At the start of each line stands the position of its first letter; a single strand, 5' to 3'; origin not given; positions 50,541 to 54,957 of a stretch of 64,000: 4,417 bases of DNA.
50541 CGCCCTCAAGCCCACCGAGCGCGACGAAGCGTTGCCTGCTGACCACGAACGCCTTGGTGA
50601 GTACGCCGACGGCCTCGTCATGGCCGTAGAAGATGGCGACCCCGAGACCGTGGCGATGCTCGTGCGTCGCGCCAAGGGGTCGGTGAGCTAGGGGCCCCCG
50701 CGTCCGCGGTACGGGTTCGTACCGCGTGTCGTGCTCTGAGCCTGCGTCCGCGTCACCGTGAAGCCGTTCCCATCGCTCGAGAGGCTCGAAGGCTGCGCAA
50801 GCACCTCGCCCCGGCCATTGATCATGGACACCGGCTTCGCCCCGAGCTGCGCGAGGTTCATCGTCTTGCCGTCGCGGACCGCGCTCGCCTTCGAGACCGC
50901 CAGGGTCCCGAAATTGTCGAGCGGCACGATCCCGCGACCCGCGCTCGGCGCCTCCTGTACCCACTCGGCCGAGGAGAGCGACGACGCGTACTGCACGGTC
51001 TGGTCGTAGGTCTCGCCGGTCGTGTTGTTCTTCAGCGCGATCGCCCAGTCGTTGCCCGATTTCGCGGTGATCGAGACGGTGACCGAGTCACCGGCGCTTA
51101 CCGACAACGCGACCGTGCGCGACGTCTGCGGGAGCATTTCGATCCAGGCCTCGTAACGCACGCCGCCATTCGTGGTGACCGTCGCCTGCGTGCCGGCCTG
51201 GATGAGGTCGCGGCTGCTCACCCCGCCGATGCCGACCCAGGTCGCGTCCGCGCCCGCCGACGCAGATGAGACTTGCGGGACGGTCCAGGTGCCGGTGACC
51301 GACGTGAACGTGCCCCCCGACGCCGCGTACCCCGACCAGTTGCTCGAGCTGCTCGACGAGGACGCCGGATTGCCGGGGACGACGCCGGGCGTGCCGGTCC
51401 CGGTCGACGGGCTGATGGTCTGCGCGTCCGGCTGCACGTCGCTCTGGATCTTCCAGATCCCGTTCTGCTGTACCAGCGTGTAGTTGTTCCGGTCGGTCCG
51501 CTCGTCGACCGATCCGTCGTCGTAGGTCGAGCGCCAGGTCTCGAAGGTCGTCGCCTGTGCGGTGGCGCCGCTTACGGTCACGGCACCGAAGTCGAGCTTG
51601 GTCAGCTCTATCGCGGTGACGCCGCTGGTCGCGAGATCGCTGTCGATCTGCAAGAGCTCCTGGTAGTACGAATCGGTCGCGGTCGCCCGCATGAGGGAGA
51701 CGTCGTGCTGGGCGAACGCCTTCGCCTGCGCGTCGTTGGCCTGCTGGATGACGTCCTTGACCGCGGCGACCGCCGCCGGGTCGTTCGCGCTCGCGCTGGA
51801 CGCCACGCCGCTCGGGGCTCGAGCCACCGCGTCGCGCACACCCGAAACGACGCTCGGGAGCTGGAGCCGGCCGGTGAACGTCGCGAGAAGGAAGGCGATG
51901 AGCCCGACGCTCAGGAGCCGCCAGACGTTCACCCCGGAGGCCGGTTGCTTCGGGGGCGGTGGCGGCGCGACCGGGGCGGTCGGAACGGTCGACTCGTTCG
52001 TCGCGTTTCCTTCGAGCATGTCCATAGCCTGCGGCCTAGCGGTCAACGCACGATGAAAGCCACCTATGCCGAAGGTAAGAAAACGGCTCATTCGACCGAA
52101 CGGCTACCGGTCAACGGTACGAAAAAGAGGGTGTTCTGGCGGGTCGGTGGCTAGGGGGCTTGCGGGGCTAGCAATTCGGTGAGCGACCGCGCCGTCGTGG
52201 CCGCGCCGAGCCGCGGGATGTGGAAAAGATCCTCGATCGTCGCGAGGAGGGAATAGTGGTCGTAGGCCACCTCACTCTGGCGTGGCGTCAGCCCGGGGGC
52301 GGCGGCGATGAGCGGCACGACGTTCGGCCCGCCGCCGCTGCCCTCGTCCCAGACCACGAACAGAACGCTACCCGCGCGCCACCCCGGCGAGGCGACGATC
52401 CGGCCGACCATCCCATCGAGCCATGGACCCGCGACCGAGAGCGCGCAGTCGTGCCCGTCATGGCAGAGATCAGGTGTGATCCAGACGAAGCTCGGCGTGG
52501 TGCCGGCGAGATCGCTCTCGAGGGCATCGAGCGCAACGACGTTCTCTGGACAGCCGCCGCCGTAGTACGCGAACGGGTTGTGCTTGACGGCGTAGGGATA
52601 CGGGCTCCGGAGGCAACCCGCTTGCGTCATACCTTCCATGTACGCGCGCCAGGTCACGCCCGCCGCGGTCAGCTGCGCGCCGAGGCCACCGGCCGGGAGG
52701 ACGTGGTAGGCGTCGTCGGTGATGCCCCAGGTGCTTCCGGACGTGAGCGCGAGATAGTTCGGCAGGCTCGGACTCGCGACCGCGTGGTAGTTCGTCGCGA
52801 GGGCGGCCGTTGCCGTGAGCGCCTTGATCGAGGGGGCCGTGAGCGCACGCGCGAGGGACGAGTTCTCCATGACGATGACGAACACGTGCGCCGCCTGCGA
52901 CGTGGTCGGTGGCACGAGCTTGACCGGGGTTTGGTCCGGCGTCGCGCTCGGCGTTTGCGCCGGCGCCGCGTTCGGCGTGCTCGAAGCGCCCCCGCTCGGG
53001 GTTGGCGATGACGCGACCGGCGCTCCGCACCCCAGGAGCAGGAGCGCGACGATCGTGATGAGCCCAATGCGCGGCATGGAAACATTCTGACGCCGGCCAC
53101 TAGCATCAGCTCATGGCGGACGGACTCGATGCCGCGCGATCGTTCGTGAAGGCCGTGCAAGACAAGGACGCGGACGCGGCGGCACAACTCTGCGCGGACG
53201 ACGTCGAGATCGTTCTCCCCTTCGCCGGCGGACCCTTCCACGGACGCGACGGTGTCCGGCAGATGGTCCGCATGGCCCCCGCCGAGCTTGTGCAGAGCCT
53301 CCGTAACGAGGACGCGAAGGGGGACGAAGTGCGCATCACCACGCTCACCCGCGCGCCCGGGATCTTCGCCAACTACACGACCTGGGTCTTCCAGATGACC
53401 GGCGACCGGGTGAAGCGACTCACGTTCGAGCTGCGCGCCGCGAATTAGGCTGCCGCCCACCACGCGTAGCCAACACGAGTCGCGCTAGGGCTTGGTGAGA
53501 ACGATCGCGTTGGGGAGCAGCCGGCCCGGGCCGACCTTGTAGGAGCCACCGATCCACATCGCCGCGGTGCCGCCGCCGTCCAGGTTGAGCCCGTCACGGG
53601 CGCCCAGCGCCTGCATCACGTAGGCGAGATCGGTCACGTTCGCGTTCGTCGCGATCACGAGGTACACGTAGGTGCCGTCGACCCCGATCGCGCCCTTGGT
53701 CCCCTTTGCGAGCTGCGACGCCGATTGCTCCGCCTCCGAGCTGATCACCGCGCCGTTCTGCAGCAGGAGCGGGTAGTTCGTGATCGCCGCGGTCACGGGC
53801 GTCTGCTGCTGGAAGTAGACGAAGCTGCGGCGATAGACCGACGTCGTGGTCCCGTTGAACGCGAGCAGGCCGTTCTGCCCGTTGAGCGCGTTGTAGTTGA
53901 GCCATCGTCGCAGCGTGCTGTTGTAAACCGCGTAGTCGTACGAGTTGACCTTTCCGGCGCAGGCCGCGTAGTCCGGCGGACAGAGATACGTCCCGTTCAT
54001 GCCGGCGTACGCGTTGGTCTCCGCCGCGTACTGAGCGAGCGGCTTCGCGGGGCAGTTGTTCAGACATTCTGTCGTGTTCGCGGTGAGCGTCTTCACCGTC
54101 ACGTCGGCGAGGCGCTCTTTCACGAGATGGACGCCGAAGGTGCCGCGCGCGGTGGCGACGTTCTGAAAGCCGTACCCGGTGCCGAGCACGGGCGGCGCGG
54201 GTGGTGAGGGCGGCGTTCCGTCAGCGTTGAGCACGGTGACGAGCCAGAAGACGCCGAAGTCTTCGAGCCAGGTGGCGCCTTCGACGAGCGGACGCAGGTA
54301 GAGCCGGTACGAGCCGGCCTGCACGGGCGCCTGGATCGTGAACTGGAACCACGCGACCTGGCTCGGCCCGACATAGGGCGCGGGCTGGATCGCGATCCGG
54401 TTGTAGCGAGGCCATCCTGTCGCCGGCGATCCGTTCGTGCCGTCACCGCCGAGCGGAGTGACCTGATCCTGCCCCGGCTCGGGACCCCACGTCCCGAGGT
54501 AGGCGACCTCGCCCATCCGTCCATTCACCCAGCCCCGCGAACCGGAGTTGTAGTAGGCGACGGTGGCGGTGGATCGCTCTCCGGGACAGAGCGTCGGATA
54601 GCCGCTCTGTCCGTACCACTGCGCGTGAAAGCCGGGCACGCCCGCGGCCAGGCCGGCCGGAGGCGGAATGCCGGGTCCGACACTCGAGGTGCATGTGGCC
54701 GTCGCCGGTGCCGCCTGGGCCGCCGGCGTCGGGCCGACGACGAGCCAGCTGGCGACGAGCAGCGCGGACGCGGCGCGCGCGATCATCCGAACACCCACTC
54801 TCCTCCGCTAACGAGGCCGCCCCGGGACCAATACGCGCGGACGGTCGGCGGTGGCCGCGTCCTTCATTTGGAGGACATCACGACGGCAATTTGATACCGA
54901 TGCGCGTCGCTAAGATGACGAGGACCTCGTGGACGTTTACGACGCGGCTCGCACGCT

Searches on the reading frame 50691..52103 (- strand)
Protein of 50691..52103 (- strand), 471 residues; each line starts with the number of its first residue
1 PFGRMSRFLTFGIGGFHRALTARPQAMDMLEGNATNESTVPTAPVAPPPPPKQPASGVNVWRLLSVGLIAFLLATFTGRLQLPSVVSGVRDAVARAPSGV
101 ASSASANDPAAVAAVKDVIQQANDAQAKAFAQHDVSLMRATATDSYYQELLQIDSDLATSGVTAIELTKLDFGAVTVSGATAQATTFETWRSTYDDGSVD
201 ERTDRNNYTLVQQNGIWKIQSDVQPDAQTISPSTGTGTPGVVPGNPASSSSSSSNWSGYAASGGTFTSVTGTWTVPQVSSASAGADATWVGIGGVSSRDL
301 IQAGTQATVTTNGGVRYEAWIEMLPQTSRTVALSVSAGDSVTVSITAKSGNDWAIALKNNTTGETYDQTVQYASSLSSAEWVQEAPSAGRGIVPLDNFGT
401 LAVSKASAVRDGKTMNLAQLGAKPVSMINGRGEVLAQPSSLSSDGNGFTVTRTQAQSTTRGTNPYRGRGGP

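Call 37: search_protein_families(library=pfam, proteins=[window:50691-52103:-], max_evalue=0.00001)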
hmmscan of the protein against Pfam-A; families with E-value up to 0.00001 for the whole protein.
window:50691-52103:- (471 aa): 1 family
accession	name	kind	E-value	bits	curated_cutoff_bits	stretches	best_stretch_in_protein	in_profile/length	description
PF01828.24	Peptidase_A4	-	4e-39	134.6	22.3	1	254-442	1-198/206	Peptidase A4 family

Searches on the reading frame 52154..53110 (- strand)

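Call 37: search_protein_families(library=pfam, proteins=[window:52154-53110:-], max_evalue=0.00001)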
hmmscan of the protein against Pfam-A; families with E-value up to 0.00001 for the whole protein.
window:52154-53110:- (319 aa): 1 family
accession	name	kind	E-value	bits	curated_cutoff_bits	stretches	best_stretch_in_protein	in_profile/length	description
PF04185.19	Phosphoesterase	-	1.5e-20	74.2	23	1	91-299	106-356/356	Phosphoesterase family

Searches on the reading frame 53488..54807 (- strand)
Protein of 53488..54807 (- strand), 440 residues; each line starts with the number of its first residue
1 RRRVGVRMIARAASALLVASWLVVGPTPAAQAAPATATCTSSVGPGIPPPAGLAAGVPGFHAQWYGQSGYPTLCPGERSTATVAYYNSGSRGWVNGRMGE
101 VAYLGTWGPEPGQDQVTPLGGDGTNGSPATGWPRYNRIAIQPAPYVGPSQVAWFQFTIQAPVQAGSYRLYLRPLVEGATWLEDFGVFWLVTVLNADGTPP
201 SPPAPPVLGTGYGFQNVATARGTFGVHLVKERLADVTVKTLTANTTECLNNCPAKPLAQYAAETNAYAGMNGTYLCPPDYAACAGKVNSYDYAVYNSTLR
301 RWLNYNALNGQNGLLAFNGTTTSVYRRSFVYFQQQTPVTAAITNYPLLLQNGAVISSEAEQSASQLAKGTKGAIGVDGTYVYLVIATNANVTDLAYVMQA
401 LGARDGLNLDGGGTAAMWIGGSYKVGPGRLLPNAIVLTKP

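Call 37: search_protein_families(library=pfam, proteins=[window:53488-54807:-], max_evalue=0.00001)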
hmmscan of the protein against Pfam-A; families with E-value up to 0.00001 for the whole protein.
window:53488-54807:- (440 aa): 1 family
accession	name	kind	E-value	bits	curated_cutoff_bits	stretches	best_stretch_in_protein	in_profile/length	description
PF09992.14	NAGPA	-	8.9e-16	59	25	1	306-437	33-168/169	Phosphodiester glycosidase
